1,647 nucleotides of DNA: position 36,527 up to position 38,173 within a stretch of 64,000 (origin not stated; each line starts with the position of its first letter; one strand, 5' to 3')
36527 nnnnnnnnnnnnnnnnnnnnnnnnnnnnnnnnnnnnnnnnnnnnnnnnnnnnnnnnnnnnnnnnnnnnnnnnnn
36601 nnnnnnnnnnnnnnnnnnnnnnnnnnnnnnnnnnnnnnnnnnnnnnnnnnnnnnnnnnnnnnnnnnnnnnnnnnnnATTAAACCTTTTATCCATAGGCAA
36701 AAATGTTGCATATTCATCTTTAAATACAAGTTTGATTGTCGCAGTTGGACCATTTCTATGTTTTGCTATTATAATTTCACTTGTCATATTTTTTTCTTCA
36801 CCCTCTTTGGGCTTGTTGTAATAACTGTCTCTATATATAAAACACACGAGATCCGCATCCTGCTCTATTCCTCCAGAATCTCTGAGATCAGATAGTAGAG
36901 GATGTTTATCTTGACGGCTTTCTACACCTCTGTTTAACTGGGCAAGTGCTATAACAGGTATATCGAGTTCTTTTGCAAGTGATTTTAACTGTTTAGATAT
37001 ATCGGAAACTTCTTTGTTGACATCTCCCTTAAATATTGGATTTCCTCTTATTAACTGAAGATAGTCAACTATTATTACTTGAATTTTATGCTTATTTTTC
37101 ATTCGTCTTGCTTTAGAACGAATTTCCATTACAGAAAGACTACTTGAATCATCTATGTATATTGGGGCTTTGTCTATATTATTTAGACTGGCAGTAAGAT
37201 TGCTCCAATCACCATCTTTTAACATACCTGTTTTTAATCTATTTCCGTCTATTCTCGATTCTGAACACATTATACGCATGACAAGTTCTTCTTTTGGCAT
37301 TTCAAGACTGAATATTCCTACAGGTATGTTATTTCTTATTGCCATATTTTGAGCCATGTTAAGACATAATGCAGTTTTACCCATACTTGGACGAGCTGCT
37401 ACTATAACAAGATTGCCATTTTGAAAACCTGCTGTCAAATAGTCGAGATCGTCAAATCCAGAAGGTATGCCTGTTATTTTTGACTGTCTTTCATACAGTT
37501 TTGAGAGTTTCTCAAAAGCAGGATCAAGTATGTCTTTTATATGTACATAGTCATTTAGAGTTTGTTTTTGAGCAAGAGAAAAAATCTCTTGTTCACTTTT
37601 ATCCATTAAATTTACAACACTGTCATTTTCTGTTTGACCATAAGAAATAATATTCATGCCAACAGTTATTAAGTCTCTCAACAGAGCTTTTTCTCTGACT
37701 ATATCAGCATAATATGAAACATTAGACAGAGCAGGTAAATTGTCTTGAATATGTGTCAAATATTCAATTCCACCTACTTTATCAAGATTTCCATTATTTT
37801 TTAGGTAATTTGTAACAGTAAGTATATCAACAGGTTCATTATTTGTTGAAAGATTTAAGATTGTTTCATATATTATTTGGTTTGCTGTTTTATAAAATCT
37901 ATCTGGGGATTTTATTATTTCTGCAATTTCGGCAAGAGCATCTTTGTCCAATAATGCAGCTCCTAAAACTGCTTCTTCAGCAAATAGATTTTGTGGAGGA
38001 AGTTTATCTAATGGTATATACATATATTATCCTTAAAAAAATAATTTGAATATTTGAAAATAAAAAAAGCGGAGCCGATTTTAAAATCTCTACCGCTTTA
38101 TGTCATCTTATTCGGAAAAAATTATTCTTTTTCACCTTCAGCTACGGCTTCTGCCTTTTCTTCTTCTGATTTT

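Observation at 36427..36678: IS200/IS605 right-end remnant (TnpB zinc-finger tail plus RE hairpins) inserted exactly between dnaB stop and the prmA leader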

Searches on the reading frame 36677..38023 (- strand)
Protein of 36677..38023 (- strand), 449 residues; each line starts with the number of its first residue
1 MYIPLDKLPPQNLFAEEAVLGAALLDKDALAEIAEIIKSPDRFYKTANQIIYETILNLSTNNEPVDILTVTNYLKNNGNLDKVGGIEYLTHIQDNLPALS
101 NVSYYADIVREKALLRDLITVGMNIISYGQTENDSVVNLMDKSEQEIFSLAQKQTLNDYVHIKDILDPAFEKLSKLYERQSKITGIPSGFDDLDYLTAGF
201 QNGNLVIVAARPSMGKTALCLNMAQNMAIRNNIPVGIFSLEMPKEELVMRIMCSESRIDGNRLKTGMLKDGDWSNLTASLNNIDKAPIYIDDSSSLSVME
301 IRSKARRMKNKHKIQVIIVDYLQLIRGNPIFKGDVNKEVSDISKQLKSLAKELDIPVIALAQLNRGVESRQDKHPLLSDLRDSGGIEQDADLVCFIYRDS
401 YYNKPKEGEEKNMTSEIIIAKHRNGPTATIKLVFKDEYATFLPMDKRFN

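Call 27: find_homologous_proteins(query=window:36677-38023:-, max_evalue=1e-100)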
Query window:36677-38023:- (449 aa): 6437 proteins with E <= 1e-100 among 8000 candidates; the best 120 are listed.
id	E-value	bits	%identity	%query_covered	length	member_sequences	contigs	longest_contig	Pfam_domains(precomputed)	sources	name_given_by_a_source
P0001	7.5e-292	986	100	100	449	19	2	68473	PF03796.22,PF00772.27,PF13481.13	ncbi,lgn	-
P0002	8.2e-200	682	69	100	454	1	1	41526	PF03796.22,PF00772.27,PF13481.13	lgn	-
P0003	1.6e-199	681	69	100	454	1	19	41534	PF03796.22,PF00772.27,PF13481.13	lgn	-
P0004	4.5e-199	680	69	100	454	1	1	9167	PF03796.22,PF00772.27,PF13481.13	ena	-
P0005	1.5e-197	675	67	100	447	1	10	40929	PF03796.22,PF00772.27,PF13481.13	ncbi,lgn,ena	-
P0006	3.2e-194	664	67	100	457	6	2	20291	PF03796.22,PF00772.27,PF13481.13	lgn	-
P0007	4.7e-179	614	61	100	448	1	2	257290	PF03796.22,PF00772.27,PF13481.13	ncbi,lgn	-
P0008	5.2e-178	611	61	100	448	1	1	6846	PF03796.22,PF00772.27,PF13481.13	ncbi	-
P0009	8.7e-175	600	59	98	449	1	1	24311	PF03796.22,PF00772.27,PF13481.13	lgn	-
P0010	4.7e-172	591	93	63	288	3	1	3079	PF03796.22,PF00772.27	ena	-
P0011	2.3e-155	536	54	99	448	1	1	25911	PF03796.22,PF00772.27,PF13481.13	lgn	-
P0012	1.8e-149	517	53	98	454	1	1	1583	PF06745.20,PF03796.22,PF00772.27,PF13481.13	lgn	-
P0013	1.0e-145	504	52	98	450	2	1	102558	PF03796.22,PF00772.27,PF13481.13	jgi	-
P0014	7.2e-142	492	51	99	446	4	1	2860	PF03796.22,PF00772.27,PF13481.13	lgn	-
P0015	2.8e-141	490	51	98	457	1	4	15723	PF03796.22,PF00772.27,PF13481.13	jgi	jgi:replicative DNA helicase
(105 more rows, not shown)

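Call 29: find_encoding_contigs(protein=P0001, flank=3000, max_places=6)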
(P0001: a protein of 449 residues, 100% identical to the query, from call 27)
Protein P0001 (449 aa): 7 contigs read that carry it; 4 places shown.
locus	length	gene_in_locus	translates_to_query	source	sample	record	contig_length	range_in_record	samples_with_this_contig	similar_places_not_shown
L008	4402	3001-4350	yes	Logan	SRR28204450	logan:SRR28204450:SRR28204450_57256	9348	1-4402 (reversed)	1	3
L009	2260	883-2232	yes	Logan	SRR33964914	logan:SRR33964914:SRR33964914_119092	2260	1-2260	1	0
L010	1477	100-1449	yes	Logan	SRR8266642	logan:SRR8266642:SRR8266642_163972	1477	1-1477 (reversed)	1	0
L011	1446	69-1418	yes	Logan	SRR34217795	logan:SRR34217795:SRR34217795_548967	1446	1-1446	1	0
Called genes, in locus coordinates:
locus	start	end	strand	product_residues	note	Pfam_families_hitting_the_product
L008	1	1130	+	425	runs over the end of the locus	PF01018:GTP1_OBG, PF00009:GTP_EFTU (faint), PF01926:MMR_HSR1, PF02421:FeoB_N, PF16897:MMR_HSR1_Xtn (weak), PF03193:RsgA_GTPase (weak), PF09269:DUF1967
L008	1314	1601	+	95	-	PF01250:Ribosomal_S6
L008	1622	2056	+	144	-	PF00436:SSB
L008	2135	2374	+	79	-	PF01084:Ribosomal_S18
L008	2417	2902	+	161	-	PF01281:Ribosomal_L9_N, PF03948:Ribosomal_L9_C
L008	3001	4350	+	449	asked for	PF00772:DnaB, PF13481:AAA_25, PF03796:DnaB_C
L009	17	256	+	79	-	PF01084:Ribosomal_S18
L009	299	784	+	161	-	PF01281:Ribosomal_L9_N, PF03948:Ribosomal_L9_C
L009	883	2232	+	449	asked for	PF00772:DnaB, PF13481:AAA_25, PF03796:DnaB_C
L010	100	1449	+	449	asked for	PF00772:DnaB, PF13481:AAA_25, PF03796:DnaB_C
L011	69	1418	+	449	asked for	PF00772:DnaB, PF13481:AAA_25, PF03796:DnaB_C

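Call 30: find_encoding_contigs(protein=P0005, flank=2500, max_places=2)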
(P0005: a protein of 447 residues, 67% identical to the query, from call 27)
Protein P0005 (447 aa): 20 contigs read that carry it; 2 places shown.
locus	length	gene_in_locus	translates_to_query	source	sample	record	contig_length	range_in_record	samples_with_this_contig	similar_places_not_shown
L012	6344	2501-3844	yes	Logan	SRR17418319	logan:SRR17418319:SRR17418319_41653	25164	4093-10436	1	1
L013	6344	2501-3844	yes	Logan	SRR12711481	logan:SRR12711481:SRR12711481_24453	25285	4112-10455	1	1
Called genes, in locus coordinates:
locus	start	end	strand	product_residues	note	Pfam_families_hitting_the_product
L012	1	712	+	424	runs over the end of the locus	PF01018:GTP1_OBG, PF01926:MMR_HSR1, PF02421:FeoB_N (weak), PF09269:DUF1967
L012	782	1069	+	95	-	PF01250:Ribosomal_S6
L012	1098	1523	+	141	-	PF00436:SSB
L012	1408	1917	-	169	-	-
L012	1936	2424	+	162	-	PF01281:Ribosomal_L9_N, PF03948:Ribosomal_L9_C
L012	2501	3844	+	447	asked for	PF00772:DnaB, PF13481:AAA_25, PF03796:DnaB_C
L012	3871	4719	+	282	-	PF06325:PrmA, PF05175:MTS (weak), PF08241:Methyltransf_11 (weak), PF13649:Methyltransf_25, PF13847:Methyltransf_31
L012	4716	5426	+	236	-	PF20260:PUA_4, PF04452:Methyltrans_RNA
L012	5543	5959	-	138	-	PF03061:4HBT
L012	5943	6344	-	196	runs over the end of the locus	PF01121:CoaE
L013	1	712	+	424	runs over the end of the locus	PF01018:GTP1_OBG, PF01926:MMR_HSR1, PF02421:FeoB_N (weak), PF09269:DUF1967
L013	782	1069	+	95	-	PF01250:Ribosomal_S6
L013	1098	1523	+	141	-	PF00436:SSB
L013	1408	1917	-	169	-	-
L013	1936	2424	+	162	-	PF01281:Ribosomal_L9_N, PF03948:Ribosomal_L9_C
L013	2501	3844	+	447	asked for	PF00772:DnaB, PF13481:AAA_25, PF03796:DnaB_C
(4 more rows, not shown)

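Call 31: find_encoding_contigs(protein=P0002, flank=2500, max_places=2)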
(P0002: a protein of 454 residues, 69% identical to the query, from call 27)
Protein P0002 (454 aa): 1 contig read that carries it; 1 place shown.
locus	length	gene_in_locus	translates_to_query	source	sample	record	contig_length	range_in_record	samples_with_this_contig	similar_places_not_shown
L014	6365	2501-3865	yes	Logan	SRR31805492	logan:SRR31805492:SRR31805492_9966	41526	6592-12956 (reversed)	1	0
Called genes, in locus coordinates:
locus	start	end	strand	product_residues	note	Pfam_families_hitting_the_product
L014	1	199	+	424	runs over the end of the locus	PF01018:GTP1_OBG, PF03193:RsgA_GTPase (faint), PF01926:MMR_HSR1, PF02421:FeoB_N, PF16897:MMR_HSR1_Xtn (weak), PF09269:DUF1967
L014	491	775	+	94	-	PF01250:Ribosomal_S6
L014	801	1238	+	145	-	PF00436:SSB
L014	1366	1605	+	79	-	PF01084:Ribosomal_S18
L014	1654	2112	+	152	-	PF01281:Ribosomal_L9_N, PF03948:Ribosomal_L9_C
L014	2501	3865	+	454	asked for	PF00772:DnaB, PF03796:DnaB_C, PF13481:AAA_25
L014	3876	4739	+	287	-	PF06325:PrmA, PF13649:Methyltransf_25 (faint), PF13847:Methyltransf_31 (weak)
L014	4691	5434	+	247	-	PF20260:PUA_4, PF04452:Methyltrans_RNA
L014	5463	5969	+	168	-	PF12822:ECF_trnsprt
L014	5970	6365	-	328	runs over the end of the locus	PF18984:DUF5717_N (faint), PF07610:DUF1573 (faint), PF19190:BACON_2, PF22076:Cep192_D6 (faint), PF22544:HYDIN_VesB_CFA65-like_Ig (faint)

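Call 60: list_cluster_members(proteins=[P0001, P0121])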
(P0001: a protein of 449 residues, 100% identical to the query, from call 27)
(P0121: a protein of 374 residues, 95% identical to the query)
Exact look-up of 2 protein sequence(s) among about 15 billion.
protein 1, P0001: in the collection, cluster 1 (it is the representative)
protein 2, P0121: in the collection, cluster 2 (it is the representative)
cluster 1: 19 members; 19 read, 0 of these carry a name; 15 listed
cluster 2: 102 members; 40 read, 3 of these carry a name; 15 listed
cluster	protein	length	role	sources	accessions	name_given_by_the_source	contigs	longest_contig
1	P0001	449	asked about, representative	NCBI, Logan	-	-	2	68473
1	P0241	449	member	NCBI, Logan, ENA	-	-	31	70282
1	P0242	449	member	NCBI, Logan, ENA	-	-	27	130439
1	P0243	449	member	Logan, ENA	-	-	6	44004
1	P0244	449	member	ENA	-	-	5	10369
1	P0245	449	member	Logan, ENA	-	-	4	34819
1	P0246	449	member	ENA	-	-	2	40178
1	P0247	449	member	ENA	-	-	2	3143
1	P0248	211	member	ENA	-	-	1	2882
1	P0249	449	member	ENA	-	-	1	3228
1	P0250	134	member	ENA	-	-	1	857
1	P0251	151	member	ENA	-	-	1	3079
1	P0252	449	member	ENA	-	-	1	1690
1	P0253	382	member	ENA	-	-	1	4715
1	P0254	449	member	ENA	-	-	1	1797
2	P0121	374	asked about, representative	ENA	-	-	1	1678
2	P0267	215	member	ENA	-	-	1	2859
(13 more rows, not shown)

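Call 64: find_encoding_contigs(protein=P0242, flank=2500, max_places=8)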
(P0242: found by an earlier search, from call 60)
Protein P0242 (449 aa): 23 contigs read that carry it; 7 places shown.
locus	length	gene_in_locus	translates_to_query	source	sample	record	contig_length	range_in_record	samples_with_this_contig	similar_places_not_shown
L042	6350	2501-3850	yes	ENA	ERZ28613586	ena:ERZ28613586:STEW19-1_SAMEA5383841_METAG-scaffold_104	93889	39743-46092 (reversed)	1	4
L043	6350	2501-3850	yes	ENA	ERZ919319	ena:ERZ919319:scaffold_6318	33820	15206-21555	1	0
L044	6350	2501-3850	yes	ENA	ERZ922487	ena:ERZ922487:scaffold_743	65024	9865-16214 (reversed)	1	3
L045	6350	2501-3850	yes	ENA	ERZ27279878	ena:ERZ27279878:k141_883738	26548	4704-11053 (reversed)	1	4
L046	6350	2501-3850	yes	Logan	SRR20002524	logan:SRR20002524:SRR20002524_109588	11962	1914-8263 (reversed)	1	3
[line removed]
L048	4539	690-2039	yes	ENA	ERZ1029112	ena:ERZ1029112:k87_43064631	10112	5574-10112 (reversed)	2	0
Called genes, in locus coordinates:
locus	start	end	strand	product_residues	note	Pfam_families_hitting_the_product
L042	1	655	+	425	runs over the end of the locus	PF01018:GTP1_OBG, PF01926:MMR_HSR1, PF02421:FeoB_N, PF03193:RsgA_GTPase (weak), PF09269:DUF1967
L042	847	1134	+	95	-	PF01250:Ribosomal_S6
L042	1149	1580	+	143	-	PF00436:SSB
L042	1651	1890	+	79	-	PF01084:Ribosomal_S18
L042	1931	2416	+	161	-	PF01281:Ribosomal_L9_N, PF03948:Ribosomal_L9_C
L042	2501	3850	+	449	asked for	PF00772:DnaB, PF13481:AAA_25, PF03796:DnaB_C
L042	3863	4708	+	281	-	PF06325:PrmA, PF05175:MTS (weak), PF13847:Methyltransf_31 (weak), PF13649:Methyltransf_25 (weak)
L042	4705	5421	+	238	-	PF20260:PUA_4, PF04452:Methyltrans_RNA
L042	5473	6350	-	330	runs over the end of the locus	PF22544:HYDIN_VesB_CFA65-like_Ig (faint)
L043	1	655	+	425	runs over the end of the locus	PF01018:GTP1_OBG, PF01926:MMR_HSR1, PF02421:FeoB_N, PF03193:RsgA_GTPase (weak), PF09269:DUF1967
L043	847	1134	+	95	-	PF01250:Ribosomal_S6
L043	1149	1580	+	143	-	PF00436:SSB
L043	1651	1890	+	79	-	PF01084:Ribosomal_S18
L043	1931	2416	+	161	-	PF01281:Ribosomal_L9_N, PF03948:Ribosomal_L9_C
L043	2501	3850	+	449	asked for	PF00772:DnaB, PF13481:AAA_25, PF03796:DnaB_C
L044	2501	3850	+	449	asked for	PF00772:DnaB, PF13481:AAA_25, PF03796:DnaB_C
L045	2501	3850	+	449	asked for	PF00772:DnaB, PF13481:AAA_25, PF03796:DnaB_C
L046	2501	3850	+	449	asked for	PF00772:DnaB, PF13481:AAA_25, PF03796:DnaB_C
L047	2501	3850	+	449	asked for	PF00772:DnaB, PF13481:AAA_25, PF03796:DnaB_C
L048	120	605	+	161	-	PF01281:Ribosomal_L9_N, PF03948:Ribosomal_L9_C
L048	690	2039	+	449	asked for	PF00772:DnaB, PF13481:AAA_25, PF03796:DnaB_C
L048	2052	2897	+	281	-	PF06325:PrmA, PF05175:MTS (weak), PF13847:Methyltransf_31 (weak), PF13649:Methyltransf_25 (weak)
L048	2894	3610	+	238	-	PF20260:PUA_4, PF04452:Methyltrans_RNA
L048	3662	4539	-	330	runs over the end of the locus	PF22544:HYDIN_VesB_CFA65-like_Ig (faint)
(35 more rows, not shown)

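Call 72: find_encoding_contigs(protein=P0241, flank=2500, max_places=8)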
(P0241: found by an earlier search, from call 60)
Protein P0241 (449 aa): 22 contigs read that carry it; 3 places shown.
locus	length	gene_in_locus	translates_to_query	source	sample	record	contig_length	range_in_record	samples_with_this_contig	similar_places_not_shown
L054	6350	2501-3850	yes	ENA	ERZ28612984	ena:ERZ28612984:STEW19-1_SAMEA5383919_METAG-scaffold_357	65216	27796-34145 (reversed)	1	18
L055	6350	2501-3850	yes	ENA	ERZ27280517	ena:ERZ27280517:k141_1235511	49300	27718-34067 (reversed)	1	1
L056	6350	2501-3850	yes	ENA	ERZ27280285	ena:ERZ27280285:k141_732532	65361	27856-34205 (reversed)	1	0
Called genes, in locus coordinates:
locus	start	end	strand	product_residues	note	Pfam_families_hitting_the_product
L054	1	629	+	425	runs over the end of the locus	PF01018:GTP1_OBG, PF00009:GTP_EFTU (faint), PF01926:MMR_HSR1, PF02421:FeoB_N, PF16897:MMR_HSR1_Xtn (weak), PF03193:RsgA_GTPase (weak), PF09269:DUF1967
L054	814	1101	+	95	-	PF01250:Ribosomal_S6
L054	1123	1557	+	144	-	PF00436:SSB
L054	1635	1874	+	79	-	PF01084:Ribosomal_S18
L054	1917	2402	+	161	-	PF01281:Ribosomal_L9_N, PF03948:Ribosomal_L9_C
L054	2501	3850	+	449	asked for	PF00772:DnaB, PF13481:AAA_25, PF03796:DnaB_C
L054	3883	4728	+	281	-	PF06325:PrmA, PF13847:Methyltransf_31 (weak)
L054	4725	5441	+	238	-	PF20260:PUA_4, PF04452:Methyltrans_RNA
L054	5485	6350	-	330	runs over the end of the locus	PF07610:DUF1573 (faint), PF22544:HYDIN_VesB_CFA65-like_Ig (faint)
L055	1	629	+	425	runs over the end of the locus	PF01018:GTP1_OBG, PF00009:GTP_EFTU (faint), PF01926:MMR_HSR1, PF02421:FeoB_N, PF16897:MMR_HSR1_Xtn (weak), PF03193:RsgA_GTPase (weak), PF09269:DUF1967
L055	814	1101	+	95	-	PF01250:Ribosomal_S6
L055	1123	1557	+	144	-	PF00436:SSB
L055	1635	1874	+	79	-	PF01084:Ribosomal_S18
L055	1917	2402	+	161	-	PF01281:Ribosomal_L9_N, PF03948:Ribosomal_L9_C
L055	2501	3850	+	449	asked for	PF00772:DnaB, PF13481:AAA_25, PF03796:DnaB_C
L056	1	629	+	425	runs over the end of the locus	PF01018:GTP1_OBG, PF00009:GTP_EFTU (faint), PF01926:MMR_HSR1, PF02421:FeoB_N, PF16897:MMR_HSR1_Xtn (weak), PF03193:RsgA_GTPase (weak), PF09269:DUF1967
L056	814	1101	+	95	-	PF01250:Ribosomal_S6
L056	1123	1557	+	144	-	PF00436:SSB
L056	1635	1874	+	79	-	PF01084:Ribosomal_S18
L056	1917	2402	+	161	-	PF01281:Ribosomal_L9_N, PF03948:Ribosomal_L9_C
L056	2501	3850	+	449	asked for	PF00772:DnaB, PF13481:AAA_25, PF03796:DnaB_C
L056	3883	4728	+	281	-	PF06325:PrmA, PF13847:Methyltransf_31 (weak)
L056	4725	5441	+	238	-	PF20260:PUA_4, PF04452:Methyltrans_RNA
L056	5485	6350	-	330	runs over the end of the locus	PF07610:DUF1573 (faint), PF22544:HYDIN_VesB_CFA65-like_Ig (faint)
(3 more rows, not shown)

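Call 81: find_encoding_contigs(protein=P0267, flank=2500, max_places=3)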
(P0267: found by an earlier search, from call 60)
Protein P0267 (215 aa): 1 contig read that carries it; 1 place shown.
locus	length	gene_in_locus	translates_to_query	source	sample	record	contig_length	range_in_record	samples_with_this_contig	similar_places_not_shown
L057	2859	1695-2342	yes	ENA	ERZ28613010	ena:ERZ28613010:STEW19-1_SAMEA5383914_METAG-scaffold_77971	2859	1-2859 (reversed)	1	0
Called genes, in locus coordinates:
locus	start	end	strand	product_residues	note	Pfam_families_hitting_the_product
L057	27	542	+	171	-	PF12682:Flavodoxin_4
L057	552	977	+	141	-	PF07883:Cupin_2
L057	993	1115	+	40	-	-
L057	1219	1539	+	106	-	-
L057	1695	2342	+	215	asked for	PF01385:OrfB_IS605, PF07282:Cas12f1-like_TNB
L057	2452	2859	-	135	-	?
